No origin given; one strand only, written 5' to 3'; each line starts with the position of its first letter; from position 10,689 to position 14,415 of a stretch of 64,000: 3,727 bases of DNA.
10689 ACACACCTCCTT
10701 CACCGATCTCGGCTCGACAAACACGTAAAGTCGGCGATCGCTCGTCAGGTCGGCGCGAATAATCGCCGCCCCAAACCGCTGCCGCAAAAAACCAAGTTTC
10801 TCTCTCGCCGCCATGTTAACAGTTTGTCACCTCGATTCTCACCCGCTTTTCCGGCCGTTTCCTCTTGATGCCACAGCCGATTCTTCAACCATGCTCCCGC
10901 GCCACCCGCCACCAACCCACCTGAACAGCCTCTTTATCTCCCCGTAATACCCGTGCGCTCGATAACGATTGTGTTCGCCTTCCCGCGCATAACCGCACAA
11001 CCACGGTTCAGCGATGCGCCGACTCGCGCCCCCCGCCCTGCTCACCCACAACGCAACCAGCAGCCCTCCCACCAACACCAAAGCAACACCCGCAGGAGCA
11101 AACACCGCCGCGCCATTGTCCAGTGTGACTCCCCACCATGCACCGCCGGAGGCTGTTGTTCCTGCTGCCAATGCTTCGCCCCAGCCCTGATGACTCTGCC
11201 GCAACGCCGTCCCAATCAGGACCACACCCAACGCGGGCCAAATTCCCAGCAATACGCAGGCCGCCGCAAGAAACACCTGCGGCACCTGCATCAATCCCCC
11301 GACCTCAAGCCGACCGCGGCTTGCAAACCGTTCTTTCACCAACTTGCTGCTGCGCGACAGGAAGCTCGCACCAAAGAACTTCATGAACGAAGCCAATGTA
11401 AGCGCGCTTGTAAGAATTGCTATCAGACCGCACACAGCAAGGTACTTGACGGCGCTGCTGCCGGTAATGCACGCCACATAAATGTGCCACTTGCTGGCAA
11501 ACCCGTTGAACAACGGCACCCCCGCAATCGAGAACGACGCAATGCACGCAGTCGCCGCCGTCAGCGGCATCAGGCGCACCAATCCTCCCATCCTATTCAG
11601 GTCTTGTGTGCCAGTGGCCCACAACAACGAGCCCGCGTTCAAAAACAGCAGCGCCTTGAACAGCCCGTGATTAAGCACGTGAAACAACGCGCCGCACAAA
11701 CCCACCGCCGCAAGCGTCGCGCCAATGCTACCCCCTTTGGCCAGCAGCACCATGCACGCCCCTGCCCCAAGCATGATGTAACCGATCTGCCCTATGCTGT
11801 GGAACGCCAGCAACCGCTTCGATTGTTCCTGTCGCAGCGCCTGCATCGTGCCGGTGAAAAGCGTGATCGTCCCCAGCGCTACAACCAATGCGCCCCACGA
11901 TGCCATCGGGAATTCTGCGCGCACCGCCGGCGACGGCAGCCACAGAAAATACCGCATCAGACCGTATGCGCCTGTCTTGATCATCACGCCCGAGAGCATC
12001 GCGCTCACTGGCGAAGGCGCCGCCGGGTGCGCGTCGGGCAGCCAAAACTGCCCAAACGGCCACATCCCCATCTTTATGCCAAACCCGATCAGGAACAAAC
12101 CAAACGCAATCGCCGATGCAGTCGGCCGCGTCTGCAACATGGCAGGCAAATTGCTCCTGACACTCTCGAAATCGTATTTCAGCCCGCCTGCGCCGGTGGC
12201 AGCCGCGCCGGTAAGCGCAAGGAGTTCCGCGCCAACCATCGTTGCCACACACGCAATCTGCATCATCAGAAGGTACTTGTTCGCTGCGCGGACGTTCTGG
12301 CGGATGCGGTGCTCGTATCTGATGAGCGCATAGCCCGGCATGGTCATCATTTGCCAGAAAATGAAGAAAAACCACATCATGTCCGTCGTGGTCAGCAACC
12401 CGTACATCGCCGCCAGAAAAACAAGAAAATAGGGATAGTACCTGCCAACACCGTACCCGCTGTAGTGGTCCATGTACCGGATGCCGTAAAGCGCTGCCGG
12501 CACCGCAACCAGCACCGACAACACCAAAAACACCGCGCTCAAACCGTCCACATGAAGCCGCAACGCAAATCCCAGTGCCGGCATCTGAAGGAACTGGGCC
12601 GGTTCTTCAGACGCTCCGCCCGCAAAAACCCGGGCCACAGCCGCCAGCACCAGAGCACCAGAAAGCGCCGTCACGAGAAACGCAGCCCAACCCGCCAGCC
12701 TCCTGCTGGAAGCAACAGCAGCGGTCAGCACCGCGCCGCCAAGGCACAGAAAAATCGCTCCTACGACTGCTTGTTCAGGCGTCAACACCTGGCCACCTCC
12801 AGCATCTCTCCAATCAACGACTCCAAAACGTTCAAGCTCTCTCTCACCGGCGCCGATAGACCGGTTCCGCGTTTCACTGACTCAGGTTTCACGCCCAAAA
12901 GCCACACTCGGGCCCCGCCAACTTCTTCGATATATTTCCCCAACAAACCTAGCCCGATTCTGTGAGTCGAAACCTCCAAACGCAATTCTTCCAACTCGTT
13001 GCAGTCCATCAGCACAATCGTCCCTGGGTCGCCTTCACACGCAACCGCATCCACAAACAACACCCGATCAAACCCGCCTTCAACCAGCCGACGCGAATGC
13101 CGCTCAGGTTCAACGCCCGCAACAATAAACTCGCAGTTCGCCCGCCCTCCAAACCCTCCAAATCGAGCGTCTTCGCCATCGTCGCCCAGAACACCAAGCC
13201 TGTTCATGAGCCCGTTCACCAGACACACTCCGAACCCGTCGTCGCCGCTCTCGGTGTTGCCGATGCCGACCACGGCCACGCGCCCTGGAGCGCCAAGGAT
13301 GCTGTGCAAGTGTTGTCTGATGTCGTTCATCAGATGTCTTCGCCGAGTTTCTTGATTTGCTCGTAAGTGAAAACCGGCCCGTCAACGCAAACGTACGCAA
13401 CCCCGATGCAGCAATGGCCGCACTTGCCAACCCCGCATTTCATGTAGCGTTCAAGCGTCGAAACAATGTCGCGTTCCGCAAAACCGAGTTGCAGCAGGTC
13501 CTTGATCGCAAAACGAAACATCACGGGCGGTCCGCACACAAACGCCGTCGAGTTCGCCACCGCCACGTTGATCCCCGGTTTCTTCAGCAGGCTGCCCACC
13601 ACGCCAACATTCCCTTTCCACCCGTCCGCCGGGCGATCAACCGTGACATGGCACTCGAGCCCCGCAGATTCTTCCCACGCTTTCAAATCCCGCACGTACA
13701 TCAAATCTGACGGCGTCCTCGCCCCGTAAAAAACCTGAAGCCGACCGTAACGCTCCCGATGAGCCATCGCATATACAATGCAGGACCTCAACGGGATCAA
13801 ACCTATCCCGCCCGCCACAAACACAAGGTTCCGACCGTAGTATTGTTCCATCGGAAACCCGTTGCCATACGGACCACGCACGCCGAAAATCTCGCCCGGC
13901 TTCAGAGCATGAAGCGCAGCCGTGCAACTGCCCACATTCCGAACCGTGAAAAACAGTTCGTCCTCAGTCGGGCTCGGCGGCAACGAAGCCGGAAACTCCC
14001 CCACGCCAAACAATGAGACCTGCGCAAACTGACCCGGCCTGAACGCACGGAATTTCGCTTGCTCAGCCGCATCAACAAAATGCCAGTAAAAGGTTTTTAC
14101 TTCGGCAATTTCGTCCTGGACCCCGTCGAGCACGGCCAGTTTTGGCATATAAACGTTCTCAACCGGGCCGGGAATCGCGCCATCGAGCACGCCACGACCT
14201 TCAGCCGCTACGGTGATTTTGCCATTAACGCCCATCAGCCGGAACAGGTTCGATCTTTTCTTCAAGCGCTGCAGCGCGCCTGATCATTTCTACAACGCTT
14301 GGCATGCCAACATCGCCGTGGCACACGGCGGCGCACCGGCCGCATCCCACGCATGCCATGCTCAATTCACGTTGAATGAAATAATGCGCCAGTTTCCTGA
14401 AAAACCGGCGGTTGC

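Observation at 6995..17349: Nine-gene membrane-bound [NiFe]-hydrogenase operon with a sulfhydrogenase-type FeS/FAD-NAD(P) input module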

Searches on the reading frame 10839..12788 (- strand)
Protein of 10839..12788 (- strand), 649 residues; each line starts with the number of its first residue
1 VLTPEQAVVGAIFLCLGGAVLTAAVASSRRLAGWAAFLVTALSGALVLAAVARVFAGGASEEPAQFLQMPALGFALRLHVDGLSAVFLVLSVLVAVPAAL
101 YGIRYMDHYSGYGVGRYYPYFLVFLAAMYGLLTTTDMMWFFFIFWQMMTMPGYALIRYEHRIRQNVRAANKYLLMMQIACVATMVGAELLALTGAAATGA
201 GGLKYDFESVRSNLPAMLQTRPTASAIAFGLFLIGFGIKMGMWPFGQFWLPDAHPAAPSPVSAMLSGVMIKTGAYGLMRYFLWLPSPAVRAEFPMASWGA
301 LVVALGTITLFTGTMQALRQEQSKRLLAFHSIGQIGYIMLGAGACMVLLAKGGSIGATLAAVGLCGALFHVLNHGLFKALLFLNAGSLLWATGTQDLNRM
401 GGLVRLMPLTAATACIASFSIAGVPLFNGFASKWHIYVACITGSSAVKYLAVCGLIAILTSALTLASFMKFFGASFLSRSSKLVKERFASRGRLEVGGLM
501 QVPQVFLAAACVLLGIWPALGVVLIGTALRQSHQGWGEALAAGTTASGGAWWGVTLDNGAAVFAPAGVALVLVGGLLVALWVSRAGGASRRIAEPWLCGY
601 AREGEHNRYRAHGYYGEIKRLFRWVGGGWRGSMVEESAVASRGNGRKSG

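Call 3: search_protein_families(library=pfam, proteins=[window:10839-12788:-])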
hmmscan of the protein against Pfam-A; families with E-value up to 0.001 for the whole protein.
window:10839-12788:- (649 aa): 2 families
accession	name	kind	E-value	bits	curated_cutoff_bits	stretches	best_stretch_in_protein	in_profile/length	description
PF00361.26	Proton_antipo_M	-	3e-46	158.4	21.5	1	140-452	6-288/294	NADH:quinone oxidoreductase/Mrp antiporter, TM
PF00662.26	Proton_antipo_N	-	3.5e-06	27.3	24.5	1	68-112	3-47/51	NADH-Ubiquinone oxidoreductase (complex I), chain 5 N-terminus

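Call 4: search_protein_families(library=ncbifam, proteins=[window:10839-12788:-])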
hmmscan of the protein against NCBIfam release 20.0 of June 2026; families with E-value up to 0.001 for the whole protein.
window:10839-12788:- (649 aa): 73 families (the best 25 are shown)
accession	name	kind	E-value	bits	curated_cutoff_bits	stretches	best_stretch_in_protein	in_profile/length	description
NF005086.0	PRK06521.1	equivalog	2.6e-115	386.4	667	1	5-623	5-594/669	hydrogenase 4 subunit B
NF006418.0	PRK08667.1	equivalog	1.1e-84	285.1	794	1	8-518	6-486/644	hydrogenase membrane subunit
NF006240.0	PRK08376.1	subfamily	2.3e-81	274.3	662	1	53-520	60-494/521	putative monovalent cation/H+ antiporter subunit D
NF006419.0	PRK08668.1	equivalog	7.7e-68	229.7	617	1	38-532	31-481/613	NADH dehydrogenase subunit M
TIGR01972.1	NDH_I_M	subfamily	5.2e-64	216.7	263.8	1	12-531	5-481/486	NADH-quinone oxidoreductase subunit M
NF009288.0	PRK12648.1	equivalog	4.7e-61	207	1104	1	12-523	7-476/954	monovalent cation/H+ antiporter subunit A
TIGR00940.1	2a6301s01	subfamily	1.3e-60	205.6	920.45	1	31-522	26-493/793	monovalent cation:proton antiporter subunit A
NF009285.0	PRK12645.1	equivalog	4.4e-59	200.5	1028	1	31-529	29-505/804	Na+/H+ antiporter subunit A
NF009287.0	PRK12647.1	equivalog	1.2e-54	186.1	937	1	10-521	5-470/773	putative monovalent cation/H+ antiporter subunit A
NF005097.0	PRK06525.1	equivalog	4.4e-53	180.7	430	1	8-487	5-450/480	hydrogenase 4 subunit D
NF009284.0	PRK12644.1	equivalog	2.8e-51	174.6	962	1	23-528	13-481/975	Na+/H+ antiporter subunit A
NF009286.0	PRK12646.1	equivalog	5e-48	164.2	1063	1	20-535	18-511/800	DUF4040 family protein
NF005561.0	PRK07234.1-1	equivalog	5.8e-48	164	718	1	35-452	36-418/569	putative monovalent cation/H+ antiporter subunit D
NF009289.0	PRK12649.1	equivalog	1e-47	163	1117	1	6-524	5-491/789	putative monovalent cation/H+ antiporter subunit A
NF005141.0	PRK06590.1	equivalog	5.3e-47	161.1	556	1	9-527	6-474/615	NADH-quinone oxidoreductase subunit L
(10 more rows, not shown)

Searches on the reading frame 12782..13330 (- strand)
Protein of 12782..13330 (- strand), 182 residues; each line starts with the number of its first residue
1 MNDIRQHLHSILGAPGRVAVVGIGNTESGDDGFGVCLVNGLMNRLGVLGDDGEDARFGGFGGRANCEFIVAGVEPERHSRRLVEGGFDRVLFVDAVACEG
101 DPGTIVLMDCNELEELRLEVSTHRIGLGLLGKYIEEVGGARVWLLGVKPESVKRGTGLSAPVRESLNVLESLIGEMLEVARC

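Call 3: search_protein_families(library=pfam, proteins=[window:12782-13330:-])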
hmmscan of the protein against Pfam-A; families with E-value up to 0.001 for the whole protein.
window:12782-13330:- (182 aa): 1 family
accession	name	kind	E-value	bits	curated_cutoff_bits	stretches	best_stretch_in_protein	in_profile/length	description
PF01750.23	HycI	-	2.2e-11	44.2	23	1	64-172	15-126/130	Hydrogenase maturation protease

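Call 4: search_protein_families(library=ncbifam, proteins=[window:12782-13330:-])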
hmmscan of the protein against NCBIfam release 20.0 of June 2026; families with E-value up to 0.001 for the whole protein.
window:12782-13330:- (182 aa): 6 families
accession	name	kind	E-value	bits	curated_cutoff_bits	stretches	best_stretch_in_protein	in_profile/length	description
TIGR00072.1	hydrog_prot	superfamily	7.5e-24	84.4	47.45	1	20-175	2-143/145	hydrogenase maturation protease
TIGR00142.1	hycI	equivalog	4.4e-19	68.7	119.1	1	20-177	3-142/146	hydrogenase maturation peptidase HycI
TIGR00140.1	hupD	subfamily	4.7e-09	36.4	151.8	1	87-176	53-146/151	HyaD/HybD family hydrogenase maturation endopeptidase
TIGR00130.1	frhD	equivalog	8.3e-09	35.7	134.95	1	17-167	4-141/153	coenzyme F420-reducing hydrogenase, FrhD protein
NF045519.1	NiFeSe_H2_mat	exception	1.3e-08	34.8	190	1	86-167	53-137/152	NiFeSe hydrogenase maturation protease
NF007777.0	PRK10466.1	equivalog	5.4e-07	29.5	190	1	88-172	56-144/164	HyaD/HybD family hydrogenase maturation endopeptidase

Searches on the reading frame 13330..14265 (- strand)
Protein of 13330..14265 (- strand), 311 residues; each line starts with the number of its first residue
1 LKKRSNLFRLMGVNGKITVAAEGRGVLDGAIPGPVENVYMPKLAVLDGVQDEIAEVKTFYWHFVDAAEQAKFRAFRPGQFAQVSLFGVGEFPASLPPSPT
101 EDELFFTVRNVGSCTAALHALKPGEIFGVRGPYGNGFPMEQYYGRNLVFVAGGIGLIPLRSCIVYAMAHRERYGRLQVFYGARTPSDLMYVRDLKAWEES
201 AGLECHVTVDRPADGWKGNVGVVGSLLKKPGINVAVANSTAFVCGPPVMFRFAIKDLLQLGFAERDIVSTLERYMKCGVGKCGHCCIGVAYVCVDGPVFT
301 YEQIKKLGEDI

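Call 3: search_protein_families(library=pfam, proteins=[window:13330-14265:-])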
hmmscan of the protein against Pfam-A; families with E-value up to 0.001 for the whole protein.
window:13330-14265:- (311 aa): 2 families
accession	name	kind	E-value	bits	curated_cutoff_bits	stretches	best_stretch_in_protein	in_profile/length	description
PF00175.26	NAD_binding_1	-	8.8e-14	52.5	22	1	149-253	1-107/109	Oxidoreductase NAD-binding domain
PF10418.14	DHODB_Fe-S_bind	-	5.4e-12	45.7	23.9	1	272-304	1-40/41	Iron-sulfur cluster binding domain of dihydroorotate dehydrogenase B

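Call 4: search_protein_families(library=ncbifam, proteins=[window:13330-14265:-])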
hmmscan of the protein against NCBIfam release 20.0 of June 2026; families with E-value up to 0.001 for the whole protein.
window:13330-14265:- (311 aa): 22 families
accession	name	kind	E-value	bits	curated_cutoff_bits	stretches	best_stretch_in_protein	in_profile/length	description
NF006220.0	PRK08345.1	subfamily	4.2e-71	239.6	395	1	37-304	6-287/294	cytochrome-c3 hydrogenase subunit gamma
NF040830.1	sulfhyd_ShyC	equivalog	2.1e-61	207.6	600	1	47-302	12-279/288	NAD(P)-dependent hydrogenase/sulfhydrogenase 2 subunit gamma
NF040835.1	sulfhyd_HydG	equivalog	2.2e-58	197.8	650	1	49-304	25-284/292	NADPH-dependent hydrogenase/sulfhydrogenase 1 subunit gamma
TIGR02911.1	sulfite_red_B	equivalog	1.8e-57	194.4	288.6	1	74-307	30-259/261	anaerobic sulfite reductase subunit AsrB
NF000796.0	PRK00054.1-1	equivalog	8e-45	153.1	224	1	42-306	4-237/254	dihydroorotate dehydrogenase electron transfer subunit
NF045803.1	MethMoxFADbindMmoC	equivalog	1.9e-19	69.6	500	1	65-268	130-336/343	aromatic/alkene monooxygenase hydroxylase FAD-binding subunit MmoC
NF000799.0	PRK00054.1-4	equivalog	4e-19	68.7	314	1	101-303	64-255/258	dihydroorotate dehydrogenase electron transfer subunit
NF000798.0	PRK00054.1-3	equivalog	2.8e-18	66.4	219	1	100-304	58-242/244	dihydroorotate dehydrogenase electron transfer subunit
TIGR01941.1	nqrF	equivalog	1.1e-17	64.1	295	1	110-267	238-398/405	NADH:ubiquinone reductase (Na(+)-transporting) subunit F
NF009414.0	PRK12778.1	equivalog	1.9e-17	62.8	1103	1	64-304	19-248/752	bifunctional dihydroorotate dehydrogenase B NAD binding subunit/NADPH-dependent glutamate synthase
NF004862.0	PRK06222.1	subfamily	1.4e-16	60.9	220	1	73-303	26-247/281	sulfide/dihydroorotate dehydrogenase-like FAD/NAD-binding protein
NF040810.1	BenC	equivalog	1e-13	51.2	430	1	66-251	125-309/333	benzoate 1,2-dioxygenase electron transfer component BenC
NF008822.0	PRK11872.1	equivalog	4.8e-12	45.5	402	1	64-259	126-321/341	anthranilate 1,2-dioxygenase electron transfer component AntC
NF000797.0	PRK00054.1-2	equivalog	8.8e-12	44.8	270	1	111-302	82-263/267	dihydroorotate dehydrogenase electron transfer subunit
NF005963.0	PRK08051.1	equivalog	1.2e-10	41.1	230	1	71-257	28-214/233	NAD(P)H-flavin reductase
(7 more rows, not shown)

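Call 25: search_solved_structures(query=window:13330-14265:-, max_evalue=0.00001, show_alignments=3)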
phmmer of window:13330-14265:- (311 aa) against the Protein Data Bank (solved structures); distinct sequences matched with E-value up to 0.00001: 24.
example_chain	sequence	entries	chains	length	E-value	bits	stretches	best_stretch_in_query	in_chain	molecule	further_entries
9nez_C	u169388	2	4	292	3.7e-56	194.1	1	54-304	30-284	Sulfhydrogenase 1 subunit gamma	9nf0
7qty_A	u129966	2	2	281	1.2e-15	61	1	113-268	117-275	Na(+)-translocating NADH-quinone reductase subunit F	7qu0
7qu3_A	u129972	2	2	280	1.8e-15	60.4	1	60-267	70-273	Na(+)-translocating NADH-quinone reductase subunit F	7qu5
4ylf_A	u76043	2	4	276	2.7e-15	59.8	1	73-304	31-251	Dihydroorotate dehydrogenase B (NAD(+)), electron transfer subunit homolog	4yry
4u9u_A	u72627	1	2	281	3.4e-15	59.5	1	112-268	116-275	Na(+)-translocating NADH-quinone reductase subunit F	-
8ad3_A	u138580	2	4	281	3.5e-15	59.5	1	112-268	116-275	Na(+)-translocating NADH-quinone reductase subunit F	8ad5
8ad4_A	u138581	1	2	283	3.5e-15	59.5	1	112-268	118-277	Na(+)-translocating NADH-quinone reductase subunit F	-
4uaj_A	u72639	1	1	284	3.6e-15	59.4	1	112-268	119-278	Na(+)-translocating NADH-quinone reductase subunit F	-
8a1t_F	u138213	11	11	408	6.4e-15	58.6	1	112-268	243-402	Na(+)-translocating NADH-quinone reductase subunit F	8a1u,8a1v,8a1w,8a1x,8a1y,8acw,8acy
7xk3_F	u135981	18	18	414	6.4e-15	58.6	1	112-268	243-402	Na(+)-translocating NADH-quinone reductase subunit F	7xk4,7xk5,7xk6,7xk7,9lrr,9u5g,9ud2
1tvc_A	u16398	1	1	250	4.6e-14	55.8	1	74-257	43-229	METHANE MONOOXYGENASE COMPONENT C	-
2r6h_A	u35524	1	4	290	5.3e-13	52.3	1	112-259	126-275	NADH:ubiquinone oxidoreductase, Na translocating, F subunit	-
5ksw_B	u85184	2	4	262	3.5e-12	49.6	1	106-303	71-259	Dihydroorotate dehydrogenase B (NAD(+)), electron transfer subunit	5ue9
5yly_A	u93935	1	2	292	3.6e-11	46.3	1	113-265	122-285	Nitrate reductase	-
1cnf_A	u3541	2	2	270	1.5e-10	44.3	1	110-258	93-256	NITRATE REDUCTASE | NADH-DEPENDENT NITRATE REDUCTASE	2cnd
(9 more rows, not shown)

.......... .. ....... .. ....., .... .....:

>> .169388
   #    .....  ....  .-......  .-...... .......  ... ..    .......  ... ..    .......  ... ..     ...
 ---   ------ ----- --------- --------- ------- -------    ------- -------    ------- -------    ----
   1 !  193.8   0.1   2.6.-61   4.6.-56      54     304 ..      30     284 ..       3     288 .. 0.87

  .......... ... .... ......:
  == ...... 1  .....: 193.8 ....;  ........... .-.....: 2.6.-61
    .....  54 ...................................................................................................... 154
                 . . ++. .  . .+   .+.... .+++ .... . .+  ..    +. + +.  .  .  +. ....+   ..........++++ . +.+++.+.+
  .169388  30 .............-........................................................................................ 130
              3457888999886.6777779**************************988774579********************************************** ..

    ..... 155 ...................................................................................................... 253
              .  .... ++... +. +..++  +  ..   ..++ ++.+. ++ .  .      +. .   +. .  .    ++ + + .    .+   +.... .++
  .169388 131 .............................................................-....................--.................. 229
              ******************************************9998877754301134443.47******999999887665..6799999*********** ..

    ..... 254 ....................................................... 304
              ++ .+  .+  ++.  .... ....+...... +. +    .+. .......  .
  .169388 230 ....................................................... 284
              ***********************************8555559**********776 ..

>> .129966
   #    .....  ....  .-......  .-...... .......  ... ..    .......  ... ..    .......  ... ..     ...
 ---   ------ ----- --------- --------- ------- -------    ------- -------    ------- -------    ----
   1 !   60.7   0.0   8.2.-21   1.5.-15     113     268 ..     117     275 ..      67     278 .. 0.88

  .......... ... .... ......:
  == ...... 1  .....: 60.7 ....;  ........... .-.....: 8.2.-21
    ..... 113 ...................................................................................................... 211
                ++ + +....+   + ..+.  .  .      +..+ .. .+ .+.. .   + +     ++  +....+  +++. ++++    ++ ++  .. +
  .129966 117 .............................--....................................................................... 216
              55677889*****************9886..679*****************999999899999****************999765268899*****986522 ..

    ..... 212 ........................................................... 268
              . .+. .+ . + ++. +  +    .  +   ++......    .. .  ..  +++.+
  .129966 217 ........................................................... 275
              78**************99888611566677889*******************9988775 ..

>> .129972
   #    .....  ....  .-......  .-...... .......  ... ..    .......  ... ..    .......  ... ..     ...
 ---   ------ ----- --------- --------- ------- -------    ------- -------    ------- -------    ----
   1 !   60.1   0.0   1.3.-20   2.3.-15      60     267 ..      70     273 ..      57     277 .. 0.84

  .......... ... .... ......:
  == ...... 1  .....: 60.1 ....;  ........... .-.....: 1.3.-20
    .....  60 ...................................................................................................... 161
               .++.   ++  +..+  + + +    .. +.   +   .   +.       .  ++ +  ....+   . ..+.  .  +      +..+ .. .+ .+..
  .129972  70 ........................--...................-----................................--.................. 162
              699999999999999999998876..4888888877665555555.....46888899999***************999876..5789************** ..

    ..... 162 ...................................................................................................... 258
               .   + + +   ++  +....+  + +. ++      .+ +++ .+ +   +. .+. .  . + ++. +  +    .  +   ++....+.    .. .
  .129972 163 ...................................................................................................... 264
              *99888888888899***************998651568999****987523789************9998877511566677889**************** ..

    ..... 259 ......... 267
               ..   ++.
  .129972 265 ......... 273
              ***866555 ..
